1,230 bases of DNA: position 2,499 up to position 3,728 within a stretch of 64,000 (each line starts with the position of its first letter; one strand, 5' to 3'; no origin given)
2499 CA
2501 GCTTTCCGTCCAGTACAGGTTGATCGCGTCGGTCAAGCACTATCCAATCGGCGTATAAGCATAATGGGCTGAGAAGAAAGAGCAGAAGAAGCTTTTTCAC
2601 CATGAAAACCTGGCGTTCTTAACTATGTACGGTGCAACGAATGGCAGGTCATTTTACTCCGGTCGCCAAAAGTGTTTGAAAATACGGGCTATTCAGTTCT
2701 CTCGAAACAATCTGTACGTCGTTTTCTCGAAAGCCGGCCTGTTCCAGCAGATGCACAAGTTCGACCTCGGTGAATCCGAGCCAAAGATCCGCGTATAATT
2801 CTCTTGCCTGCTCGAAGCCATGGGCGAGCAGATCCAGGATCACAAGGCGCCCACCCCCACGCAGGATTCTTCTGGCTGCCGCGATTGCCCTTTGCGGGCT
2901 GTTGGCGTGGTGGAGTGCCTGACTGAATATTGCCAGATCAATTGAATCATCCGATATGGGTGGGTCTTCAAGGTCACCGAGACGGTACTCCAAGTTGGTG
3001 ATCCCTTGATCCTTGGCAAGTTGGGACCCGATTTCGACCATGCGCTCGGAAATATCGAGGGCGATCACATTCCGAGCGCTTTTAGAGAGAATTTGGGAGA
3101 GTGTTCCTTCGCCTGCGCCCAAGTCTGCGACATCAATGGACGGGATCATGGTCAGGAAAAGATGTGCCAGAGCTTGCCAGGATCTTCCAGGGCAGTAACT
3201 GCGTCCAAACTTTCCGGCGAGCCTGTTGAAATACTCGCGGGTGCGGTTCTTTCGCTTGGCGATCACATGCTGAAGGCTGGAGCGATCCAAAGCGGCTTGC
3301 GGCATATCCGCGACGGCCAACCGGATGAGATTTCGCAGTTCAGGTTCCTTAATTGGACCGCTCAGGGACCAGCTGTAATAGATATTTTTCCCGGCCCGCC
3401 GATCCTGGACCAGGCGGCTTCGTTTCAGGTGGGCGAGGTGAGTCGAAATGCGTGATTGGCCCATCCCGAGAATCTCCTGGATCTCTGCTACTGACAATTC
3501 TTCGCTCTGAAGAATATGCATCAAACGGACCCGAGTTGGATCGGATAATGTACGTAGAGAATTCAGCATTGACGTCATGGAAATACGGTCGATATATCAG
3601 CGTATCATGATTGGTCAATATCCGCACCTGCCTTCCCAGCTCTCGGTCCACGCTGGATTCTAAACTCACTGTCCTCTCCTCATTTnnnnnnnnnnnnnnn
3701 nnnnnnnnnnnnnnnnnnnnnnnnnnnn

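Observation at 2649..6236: SahR-like ArsR-methyltransferase regulator divergent from metK-ahcY, with short palindromes in the shared 107-bp control region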

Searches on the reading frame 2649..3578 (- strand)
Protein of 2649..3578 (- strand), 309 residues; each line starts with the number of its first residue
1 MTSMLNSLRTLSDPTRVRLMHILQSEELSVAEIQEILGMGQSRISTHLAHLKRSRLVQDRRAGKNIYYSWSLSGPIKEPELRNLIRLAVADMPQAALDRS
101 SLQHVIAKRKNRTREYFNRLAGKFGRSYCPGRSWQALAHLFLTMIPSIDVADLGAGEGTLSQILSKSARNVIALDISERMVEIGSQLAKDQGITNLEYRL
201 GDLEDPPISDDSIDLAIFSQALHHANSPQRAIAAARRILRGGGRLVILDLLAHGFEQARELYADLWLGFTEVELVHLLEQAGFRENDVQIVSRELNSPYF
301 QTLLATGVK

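Call 3: search_protein_families(library=pfam, proteins=[window:2649-3578:-], max_evalue=0.01)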
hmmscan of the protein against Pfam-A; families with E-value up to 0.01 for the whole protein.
window:2649-3578:- (309 aa): 18 families
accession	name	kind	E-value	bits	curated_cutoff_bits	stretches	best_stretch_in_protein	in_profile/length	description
PF08241.18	Methyltransf_11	-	1.3e-21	77.5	21.2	1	152-247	2-95/95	Methyltransferase domain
PF13649.12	Methyltransf_25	-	7.5e-19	68.7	27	1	150-243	1-97/97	Methyltransferase domain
PF13847.12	Methyltransf_31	-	2.8e-18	66.4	27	1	149-251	6-113/145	Methyltransferase domain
PF01022.26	HTH_5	-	2.1e-13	50.3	22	1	13-58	1-46/47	Bacterial regulatory protein, arsR family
PF01209.24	Ubie_methyltran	-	5e-13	49.4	20.1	1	133-262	34-169/233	ubiE/COQ5 methyltransferase family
PF08242.18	Methyltransf_12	-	3e-12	47.5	30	1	152-245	2-98/98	Methyltransferase domain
PF13489.12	Methyltransf_23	-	3e-12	47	27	1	140-283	16-159/164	Methyltransferase domain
PF05175.20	MTS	-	3.6e-07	30.4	23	1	141-248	23-139/170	Methyltransferase small domain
PF12840.13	HTH_20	-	2e-06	28.1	27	1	11-57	1-48/51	Helix-turn-helix domain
PF05148.21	Methyltransf_8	-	1.3e-05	25.6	27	1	148-269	74-178/219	Hypothetical methyltransferase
PF21476.4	PF0610-like_N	-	1.4e-05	25.6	33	1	15-54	2-41/50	PF0610-like, N-terminal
PF12802.13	MarR_2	-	1.4e-05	25.6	27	1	19-59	11-52/61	MarR family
PF13679.12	Methyltransf_32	-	0.00015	22.2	27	1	146-223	25-109/143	Methyltransferase domain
PF07021.18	MetW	-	0.00028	21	21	1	148-239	15-102/193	Methionine biosynthesis protein MetW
PF00398.26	RrnaAD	-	0.00032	20.3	24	1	136-187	22-72/263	Ribosomal RNA adenine dimethylase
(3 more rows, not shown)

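Call 4: search_protein_families(library=ncbifam, proteins=[window:2649-3578:-], max_evalue=0.01)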
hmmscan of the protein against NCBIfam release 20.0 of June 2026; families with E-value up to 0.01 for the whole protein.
window:2649-3578:- (309 aa): 49 families (the best 25 are shown)
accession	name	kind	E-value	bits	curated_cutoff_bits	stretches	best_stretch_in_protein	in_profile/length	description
NF033788.1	HTH_metalloreg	subfamily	5.4e-22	77.4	55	1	7-70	4-68/77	metalloregulator ArsR/SmtB family transcription factor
NF008823.0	PRK11873.1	subfamily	5.6e-16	58.8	263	1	150-290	81-230/272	arsenite methyltransferase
NF045667.1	MTase_DVU1556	equivalog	3e-15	56.3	155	1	144-304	20-181/213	DVU_1556 family methyltransferase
NF033789.1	repress_SdpR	subfamily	3.2e-15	55.8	100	1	8-71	2-65/79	autorepressor SdpR family transcription factor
TIGR02072.1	BioC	equivalog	9.1e-15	55.1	184.95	1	146-272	34-160/244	malonyl-ACP O-methyltransferase BioC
TIGR01934.1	MenG_MenH_UbiE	subfamily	9.4e-15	54.5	158.35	1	133-262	26-159/223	ubiquinone/menaquinone biosynthesis methyltransferase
NF001244.0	PRK00216.1-5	equivalog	1.1e-13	51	216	1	127-253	29-159/236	bifunctional demethylmenaquinone methyltransferase/2-methoxy-6-polyprenyl-1,4-benzoquinol methylase UbiE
NF001241.0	PRK00216.1-2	equivalog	1.1e-12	48.1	327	1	131-263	36-163/231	demethylmenaquinone methyltransferase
NF040642.1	sulf_sens_BigR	equivalog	5.7e-12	45.6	155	1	6-69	12-75/95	sulfite-sensing transcriptional repressor BigR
NF001240.0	PRK00216.1-1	equivalog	7.9e-12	44.8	378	1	134-252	51-173/251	bifunctional demethylmenaquinone methyltransferase/2-methoxy-6-polyprenyl-1,4-benzoquinol methylase UbiE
NF041675.1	sarc_dimgly_tmase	equivalog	1.1e-11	45.2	550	1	136-250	56-172/278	sarcosine/dimethylglycine N-methyltransferase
TIGR01983.1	UbiG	equivalog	1.3e-11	44.2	102.95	1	144-247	47-151/228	bifunctional 2-polyprenyl-6-hydroxyphenol methylase/3-demethylubiquinol 3-O-methyltransferase UbiG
NF041537.1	ArsM_AhpD_UU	exception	5.6e-11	41.8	510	1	146-288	76-227/345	arsenite methyltransferase/AhpD domain selenoprotein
NF045707.1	Dbac_1936_reg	equivalog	8.9e-11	41.7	115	1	9-71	12-74/99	ArsR/SmtB-type metalloregulator TsoR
NF007528.0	PRK10141.1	subfamily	1e-10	41.5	97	1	5-72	7-75/117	metalloregulator ArsR/SmtB family transcription factor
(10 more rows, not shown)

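Call 13: find_homologous_proteins(query=window:2649-3578:-, max_evalue=1e-10)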
Query window:2649-3578:- (309 aa): 8000 proteins with E <= 1e-10 among 8000 candidates; the best 120 are listed.
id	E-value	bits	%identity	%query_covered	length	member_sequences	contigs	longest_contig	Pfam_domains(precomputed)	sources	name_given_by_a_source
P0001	1.1e-185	634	94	100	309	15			PF13847.13,PF13489.13,PF12840.14,PF05175.21,PF13649.13,PF01022.27,PF12802.14,PF01209.25,PF08241.19,PF08242.19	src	-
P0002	9.0e-176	601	89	100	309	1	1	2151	PF13489.13,PF01978.26,PF01022.27,PF12802.14,PF08241.19,PF13847.13,PF12840.14,PF05175.21,PF13649.13,PF13679.13,PF01209.25,PF08242.19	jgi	jgi:ubiquinone/menaquinone biosynthesis C-methylase UbiE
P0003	1.1e-174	598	88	100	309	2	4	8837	PF13489.13,PF01978.26,PF01022.27,PF12802.14,PF08241.19,PF13847.13,PF12840.14,PF05175.21,PF13649.13,PF13679.13,PF01209.25,PF08242.19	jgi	jgi:ubiquinone/menaquinone biosynthesis C-methylase UbiE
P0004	6.2e-174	595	94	94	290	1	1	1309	PF13847.13,PF13489.13,PF05175.21,PF13649.13,PF01022.27,PF01209.25,PF08241.19,PF08242.19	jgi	jgi:ubiquinone/menaquinone biosynthesis C-methylase UbiE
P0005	6.7e-173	592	86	100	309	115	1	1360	PF13489.13,PF01978.26,PF01022.27,PF12802.14,PF08241.19,PF13847.13,PF12840.14,PF05175.21,PF13649.13,PF05148.22,PF13679.13,PF01209.25,PF08242.19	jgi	jgi:ubiquinone/menaquinone biosynthesis C-methylase UbiE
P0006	9.5e-173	591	86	100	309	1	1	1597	PF13489.13,PF01978.26,PF01022.27,PF12802.14,PF08241.19,PF13847.13,PF12840.14,PF05175.21,PF13649.13,PF05148.22,PF13679.13,PF01728.26,PF01209.25,PF08242.19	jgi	jgi:ubiquinone/menaquinone biosynthesis C-methylase UbiE/predicted DNA-binding transcriptional regul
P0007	1.5e-172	591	92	94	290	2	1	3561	PF13847.13,PF13489.13,PF05175.21,PF13649.13,PF01022.27,PF01209.25,PF08241.19,PF08242.19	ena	-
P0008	3.7e-172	589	86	100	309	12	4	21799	PF13489.13,PF01022.27,PF12802.14,PF08241.19,PF13847.13,PF12840.14,PF05175.21,PF13649.13,PF05148.22,PF13679.13,PF01209.25,PF08242.19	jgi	jgi:ubiquinone/menaquinone biosynthesis C-methylase UbiE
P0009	4.3e-172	589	93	94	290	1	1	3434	PF13847.13,PF13489.13,PF05175.21,PF13649.13,PF01022.27,PF01209.25,PF08241.19,PF08242.19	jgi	jgi:ubiquinone/menaquinone biosynthesis C-methylase UbiE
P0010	4.8e-172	589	87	100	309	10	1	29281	PF13847.13,PF13489.13,PF12840.14,PF05175.21,PF13649.13,PF01022.27,PF12802.14,PF13679.13,PF01209.25,PF08241.19,PF08242.19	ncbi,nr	ncbi:MAG TPA: metalloregulator ArsR/SmtB family transcription factor [Chthoniobacterales bacterium]|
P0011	1.3e-171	588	85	100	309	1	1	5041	PF13489.13,PF01978.26,PF01022.27,PF12802.14,PF08241.19,PF13847.13,PF12840.14,PF05175.21,PF13649.13,PF05148.22,PF13679.13,PF01728.26,PF01209.25,PF08242.19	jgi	jgi:ubiquinone/menaquinone biosynthesis C-methylase UbiE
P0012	1.3e-171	588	85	100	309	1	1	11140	PF13489.13,PF01022.27,PF12802.14,PF08241.19,PF13847.13,PF12840.14,PF05175.21,PF13649.13,PF05148.22,PF13679.13,PF01209.25,PF08242.19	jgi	jgi:ubiquinone/menaquinone biosynthesis C-methylase UbiE/DNA-binding HxlR family transcriptional reg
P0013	1.7e-171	587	86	100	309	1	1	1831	PF13489.13,PF01978.26,PF01022.27,PF12802.14,PF08241.19,PF13847.13,PF12840.14,PF05175.21,PF13649.13,PF05148.22,PF13679.13,PF01209.25,PF08242.19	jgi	jgi:ubiquinone/menaquinone biosynthesis C-methylase UbiE/DNA-binding HxlR family transcriptional reg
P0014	2.3e-171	587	86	100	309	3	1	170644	PF13489.13,PF01978.26,PF01022.27,PF12802.14,PF08241.19,PF13847.13,PF12840.14,PF05175.21,PF13649.13,PF05148.22,PF13679.13,PF01209.25,PF08242.19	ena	-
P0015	3.0e-171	586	85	100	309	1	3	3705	PF13489.13,PF01978.26,PF01022.27,PF12802.14,PF08241.19,PF13847.13,PF12840.14,PF05175.21,PF13649.13,PF05148.22,PF13679.13,PF01209.25,PF08242.19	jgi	jgi:ubiquinone/menaquinone biosynthesis C-methylase UbiE/DNA-binding HxlR family transcriptional reg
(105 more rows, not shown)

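Call 21: find_related_loci(query=window:2649-3578:-, collection=genome_contigs, flank=4000)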
Query window:2649-3578:- (309 aa) in genome_contigs; peptide patterns used: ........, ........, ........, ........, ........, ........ (x = any residue, [..] = any of these).
361 stretches matched a pattern; 238 encode a relative of the query (tblastn E <= 1e-3); the best 80 are kept; 80 distinct loci.
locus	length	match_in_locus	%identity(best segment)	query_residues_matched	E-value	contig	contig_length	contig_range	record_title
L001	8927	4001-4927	92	1-309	0e+0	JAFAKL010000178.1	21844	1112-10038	MAG: Verrucomicrobiota bacterium isolate CP_BE_RX_10 BE_RX_k147_7597546, whole genome shotgun sequence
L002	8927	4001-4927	89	1-309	0e+0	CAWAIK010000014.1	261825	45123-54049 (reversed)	MAG: uncultured Verrucomicrobiae bacterium isolate MFD03346.bin.2.54 genome assembly, contig: contig_12813, whole genome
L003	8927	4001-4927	87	1-309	0e+0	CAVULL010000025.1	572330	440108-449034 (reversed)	MAG: uncultured Verrucomicrobiae bacterium isolate MFD06435.bin.2.21 genome assembly, contig: contig_30202, whole genome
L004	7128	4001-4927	87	1-309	0e+0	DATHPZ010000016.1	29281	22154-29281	MAG TPA_asm: Chthoniobacterales bacterium isolate SMAG_U12725 k141_2744016, whole genome shotgun sequence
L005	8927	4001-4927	86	1-309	0e+0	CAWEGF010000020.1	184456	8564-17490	MAG: uncultured Verrucomicrobiae bacterium isolate MFD01213.bin.2.98 genome assembly, contig: contig_2833, whole genome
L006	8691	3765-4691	86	1-309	0e+0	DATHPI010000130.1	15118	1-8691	MAG TPA_asm: Chthoniobacterales bacterium isolate SMAG_U12706 k141_1694196, whole genome shotgun sequence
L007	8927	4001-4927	86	1-309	0e+0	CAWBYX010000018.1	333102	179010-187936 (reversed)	MAG: uncultured Verrucomicrobiae bacterium isolate MFD00964.bin.1.257 genome assembly, contig: contig_39823, whole genom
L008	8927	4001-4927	84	1-309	6e-180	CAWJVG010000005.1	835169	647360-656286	MAG: uncultured Verrucomicrobiae bacterium isolate MFD00964.bin.2.259 genome assembly, contig: contig_10553, whole genom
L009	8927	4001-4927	85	1-309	1e-178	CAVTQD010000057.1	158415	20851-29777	MAG: uncultured Verrucomicrobiae bacterium isolate MFD00822.bin.2.131 genome assembly, contig: contig_67687, whole genom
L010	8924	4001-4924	84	1-308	3e-178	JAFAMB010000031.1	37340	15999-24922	MAG: Verrucomicrobiota bacterium isolate CP_BE_RX_52 BE_RX_k147_2367866, whole genome shotgun sequence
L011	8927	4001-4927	82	1-309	3e-177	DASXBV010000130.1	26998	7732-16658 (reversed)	MAG TPA_asm: Chthoniobacterales bacterium isolate SMAG_U5043 k141_2364084, whole genome shotgun sequence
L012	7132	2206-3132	82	1-309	6e-176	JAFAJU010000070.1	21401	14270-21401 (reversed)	MAG: Verrucomicrobiota bacterium isolate CP_BE_BS_R3_8 BE_BS_R3_k147_855135, whole genome shotgun sequence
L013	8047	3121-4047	82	1-309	2e-176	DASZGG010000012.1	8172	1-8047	MAG TPA_asm: Chthoniobacterales bacterium isolate SMAG_U6542 k141_5063135, whole genome shotgun sequence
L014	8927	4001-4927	81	1-309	2e-173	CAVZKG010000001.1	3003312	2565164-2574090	MAG: uncultured Verrucomicrobiae bacterium isolate MFD04463.bin.1.65 genome assembly, contig: contig_14780, whole genome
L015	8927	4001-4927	80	1-309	4e-171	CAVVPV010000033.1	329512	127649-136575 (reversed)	MAG: uncultured Verrucomicrobiae bacterium isolate MFD02579.bin.2.20 genome assembly, contig: contig_6147, whole genome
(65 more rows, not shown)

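Call 24: search_protein_representatives(protein=window:2649-3578:-)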
Query: 309 residues. Proteins with E-value up to 0.001 (for the whole library): 23803; up to 1e-10: 2153; up to 1e-30: 314. The best 150 are listed.
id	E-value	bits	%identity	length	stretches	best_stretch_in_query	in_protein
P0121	5.6e-111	387.0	85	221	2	32-173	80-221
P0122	3.8e-90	318.6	50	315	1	2-309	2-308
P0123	1.3e-88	313.6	49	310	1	1-309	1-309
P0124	4.0e-84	298.9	49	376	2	81-308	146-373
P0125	1.9e-81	290.1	53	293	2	178-307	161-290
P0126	2.0e-81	290.0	46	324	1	5-309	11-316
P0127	1.2e-80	287.5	76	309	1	54-219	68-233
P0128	1.2e-79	284.1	59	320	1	21-244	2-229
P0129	2.0e-78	280.1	64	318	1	107-308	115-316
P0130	2.0e-76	273.6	47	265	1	1-264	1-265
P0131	7.1e-74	265.2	69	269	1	106-275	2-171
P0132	3.9e-71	256.2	80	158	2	84-194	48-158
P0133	1.6e-69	251.0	41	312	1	6-309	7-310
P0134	1.9e-69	250.7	53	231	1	83-308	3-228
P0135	3.2e-69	250.0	41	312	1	1-309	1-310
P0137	6.6e-64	232.5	41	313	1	7-307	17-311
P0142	1.6e-61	224.7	39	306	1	8-306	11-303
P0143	1.4e-58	215.0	37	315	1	7-309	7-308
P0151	3.9e-54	200.5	36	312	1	3-306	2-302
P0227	3.0e-39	151.6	34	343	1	7-284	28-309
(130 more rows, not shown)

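Call 26: search_dna_similar(query=window:2649-3578:-, collection=plasmids, mode=protein, max_evalue=1e-20, max_rows=40)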
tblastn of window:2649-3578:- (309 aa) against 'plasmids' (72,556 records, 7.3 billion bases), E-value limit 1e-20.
Records with a match: 3; places in all: 3; records where one place covers at least 80% of the query: 3.
Best place of each record, by identity: <60% 3.
By first word of the organism name: Leptospira 2; Novosphingobium 1.
By predicted mobility (MOB-suite, as given by PLSDB): non-mobilizable 2; conjugative 1.
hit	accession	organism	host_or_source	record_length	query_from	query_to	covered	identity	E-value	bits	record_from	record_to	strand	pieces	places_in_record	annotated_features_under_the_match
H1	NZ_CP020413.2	Leptospira interrogans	Homo sapiens,human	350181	4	283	91%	32.3%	7e-22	103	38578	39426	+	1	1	metalloregulator ArsR/SmtB family transcription factor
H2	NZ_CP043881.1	Leptospira interrogans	Homo sapiens,cell culture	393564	4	283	91%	32.2%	1e-22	105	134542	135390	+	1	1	metalloregulator ArsR/SmtB family transcription factor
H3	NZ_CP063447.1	Novosphingobium sp. ES2-1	mixed culture,activated sludge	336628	6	283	90%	31.3%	2e-22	104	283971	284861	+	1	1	metalloregulator ArsR/SmtB family transcription factor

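Call 28: get_annotated_region(hit=H3, flank=5000)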
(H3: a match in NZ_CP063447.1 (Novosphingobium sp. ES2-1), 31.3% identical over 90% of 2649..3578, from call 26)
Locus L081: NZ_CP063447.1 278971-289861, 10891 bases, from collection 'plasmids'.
description: Novosphingobium sp. ES2-1 plasmid p2, complete sequence
organism: Novosphingobium sp. ES2-1 (NCBI taxid 2780074)
taxonomy: Bacteria; Pseudomonadota; Alphaproteobacteria; Sphingomonadales; Sphingomonadaceae; Novosphingobium; Novosphingobium sp. ES2-1
host: -; source: mixed culture,activated sludge; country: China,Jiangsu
typing (MOB-suite, as given by PLSDB): conjugative; relaxase MOBF; mating-pair formation MPF_F
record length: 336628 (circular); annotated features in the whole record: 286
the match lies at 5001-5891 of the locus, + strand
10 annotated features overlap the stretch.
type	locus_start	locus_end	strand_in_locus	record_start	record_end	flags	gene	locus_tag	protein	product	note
CDS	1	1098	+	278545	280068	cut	-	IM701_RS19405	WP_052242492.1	radical SAM protein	-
CDS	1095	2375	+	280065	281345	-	-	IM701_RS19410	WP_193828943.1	nitric oxide synthase oxygenase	GO:0006809 - nitric oxide biosynthetic process [Evidence IEA]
CDS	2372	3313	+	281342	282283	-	-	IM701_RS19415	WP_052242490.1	glycosyltransferase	-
CDS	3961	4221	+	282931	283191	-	-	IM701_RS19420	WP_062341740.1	ribbon-helix-helix domain-containing protein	-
CDS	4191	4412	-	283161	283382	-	-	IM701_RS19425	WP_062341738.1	hypothetical protein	-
CDS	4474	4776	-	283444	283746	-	-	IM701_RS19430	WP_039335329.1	hypothetical protein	-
CDS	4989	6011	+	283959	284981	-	-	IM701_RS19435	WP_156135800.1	metalloregulator ArsR/SmtB family transcription factor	-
CDS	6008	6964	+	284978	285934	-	metF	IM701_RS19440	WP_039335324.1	methylenetetrahydrofolate reductase [NAD(P)H]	GO:0009086 - methionine biosynthetic process [Evidence IEA]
CDS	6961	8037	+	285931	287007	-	-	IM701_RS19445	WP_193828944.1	homocysteine S-methyltransferase family protein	-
CDS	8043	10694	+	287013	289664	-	metH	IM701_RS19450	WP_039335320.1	methionine synthase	GO:0009086 - methionine biosynthetic process [Evidence IEA]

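Call 29: get_annotated_region(hit=H1, flank=5000)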
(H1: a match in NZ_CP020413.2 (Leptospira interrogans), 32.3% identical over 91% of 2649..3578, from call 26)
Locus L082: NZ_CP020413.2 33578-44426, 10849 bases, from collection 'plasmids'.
description: Leptospira interrogans serovar Copenhageni strain FDAARGOS_203 plasmid unnamed1, complete sequence
organism: Leptospira interrogans (NCBI taxid 44275)
taxonomy: Bacteria; Spirochaetota; Spirochaetia; Leptospirales; Leptospiraceae; Leptospira; Leptospira interrogans
host: -; source: Homo sapiens,human; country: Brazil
typing (MOB-suite, as given by PLSDB): non-mobilizable
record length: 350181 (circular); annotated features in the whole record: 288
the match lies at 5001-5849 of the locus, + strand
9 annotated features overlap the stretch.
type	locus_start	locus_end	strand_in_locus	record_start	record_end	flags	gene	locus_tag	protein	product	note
CDS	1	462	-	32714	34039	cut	-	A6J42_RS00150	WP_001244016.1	polysaccharide deacetylase family protein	GO:0005975 - carbohydrate metabolic process [Evidence IEA]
CDS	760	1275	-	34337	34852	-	-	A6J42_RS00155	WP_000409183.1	hypothetical protein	-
CDS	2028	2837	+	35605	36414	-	-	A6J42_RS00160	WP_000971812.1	TIGR01458 family HAD-type hydrolase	GO:0008152 - metabolic process [Evidence IEA]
CDS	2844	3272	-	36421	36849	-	-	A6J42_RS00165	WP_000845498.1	acyl-CoA thioesterase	-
CDS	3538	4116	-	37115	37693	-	-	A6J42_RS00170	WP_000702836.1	TetR/AcrR family transcriptional regulator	GO:0006355 - regulation of DNA-templated transcription [Evidence IEA]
CDS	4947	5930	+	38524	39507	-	-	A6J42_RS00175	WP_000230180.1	metalloregulator ArsR/SmtB family transcription factor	GO:0006355 - regulation of DNA-templated transcription [Evidence IEA]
CDS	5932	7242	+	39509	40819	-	ahcY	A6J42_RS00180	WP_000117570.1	adenosylhomocysteinase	GO:0006730 - one-carbon metabolic process [Evidence IEA]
CDS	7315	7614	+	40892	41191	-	-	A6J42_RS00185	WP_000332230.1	4Fe-4S binding protein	-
CDS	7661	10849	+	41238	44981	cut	metH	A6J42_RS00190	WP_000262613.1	methionine synthase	GO:0009086 - methionine biosynthetic process [Evidence IEA]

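Call 33: search_solved_structures(query=window:2649-3578:-, max_evalue=0.001, show_alignments=2)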
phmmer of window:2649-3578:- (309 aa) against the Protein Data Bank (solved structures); distinct sequences matched with E-value up to 0.001: 66 (the best 60 are shown).
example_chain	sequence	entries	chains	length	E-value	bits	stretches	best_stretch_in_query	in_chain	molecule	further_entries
1xxl_A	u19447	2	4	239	1.2e-13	54.4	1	150-251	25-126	YcgJ protein | ycgJ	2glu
1vl5_A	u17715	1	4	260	5.8e-10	42.4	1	147-252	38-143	unknown conserved protein BH2331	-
1r22_A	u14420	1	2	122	8.9e-09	38.5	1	6-69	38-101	Transcriptional repressor smtB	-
8zc8_A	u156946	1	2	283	1.6e-08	37.6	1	149-251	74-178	MitM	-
21zq_A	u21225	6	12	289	1.8e-08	37.5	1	149-251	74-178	MitM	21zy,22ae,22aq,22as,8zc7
9w6x_A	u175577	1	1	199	3.1e-08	36.7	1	142-247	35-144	YtkW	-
1r1t_A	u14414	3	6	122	4.3e-08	36.2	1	6-69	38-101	Transcriptional repressor smtB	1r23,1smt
3mgg_A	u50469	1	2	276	6.6e-08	35.6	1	135-249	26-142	Methyltransferase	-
3pqj_A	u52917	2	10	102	8.1e-08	35.3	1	4-70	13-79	Biofilm growth-associated repressor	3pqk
3bkw_A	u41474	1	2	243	1.3e-07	34.6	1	132-247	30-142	S-adenosylmethionine dependent methyltransferase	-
13ct_A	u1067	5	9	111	1.4e-07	34.6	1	5-71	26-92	Transcriptional regulator, ArsR family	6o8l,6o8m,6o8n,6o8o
6o8k_A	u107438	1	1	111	1.4e-07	34.5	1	5-71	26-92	Transcriptional regulator, ArsR family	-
1vlm_A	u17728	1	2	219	2.6e-07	33.7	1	144-288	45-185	SAM-dependent methyltransferase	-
4omy_A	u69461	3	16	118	5.3e-07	32.7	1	8-74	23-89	NolR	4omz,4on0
3jth_A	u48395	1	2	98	5.7e-07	32.5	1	8-70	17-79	Transcription activator HlyU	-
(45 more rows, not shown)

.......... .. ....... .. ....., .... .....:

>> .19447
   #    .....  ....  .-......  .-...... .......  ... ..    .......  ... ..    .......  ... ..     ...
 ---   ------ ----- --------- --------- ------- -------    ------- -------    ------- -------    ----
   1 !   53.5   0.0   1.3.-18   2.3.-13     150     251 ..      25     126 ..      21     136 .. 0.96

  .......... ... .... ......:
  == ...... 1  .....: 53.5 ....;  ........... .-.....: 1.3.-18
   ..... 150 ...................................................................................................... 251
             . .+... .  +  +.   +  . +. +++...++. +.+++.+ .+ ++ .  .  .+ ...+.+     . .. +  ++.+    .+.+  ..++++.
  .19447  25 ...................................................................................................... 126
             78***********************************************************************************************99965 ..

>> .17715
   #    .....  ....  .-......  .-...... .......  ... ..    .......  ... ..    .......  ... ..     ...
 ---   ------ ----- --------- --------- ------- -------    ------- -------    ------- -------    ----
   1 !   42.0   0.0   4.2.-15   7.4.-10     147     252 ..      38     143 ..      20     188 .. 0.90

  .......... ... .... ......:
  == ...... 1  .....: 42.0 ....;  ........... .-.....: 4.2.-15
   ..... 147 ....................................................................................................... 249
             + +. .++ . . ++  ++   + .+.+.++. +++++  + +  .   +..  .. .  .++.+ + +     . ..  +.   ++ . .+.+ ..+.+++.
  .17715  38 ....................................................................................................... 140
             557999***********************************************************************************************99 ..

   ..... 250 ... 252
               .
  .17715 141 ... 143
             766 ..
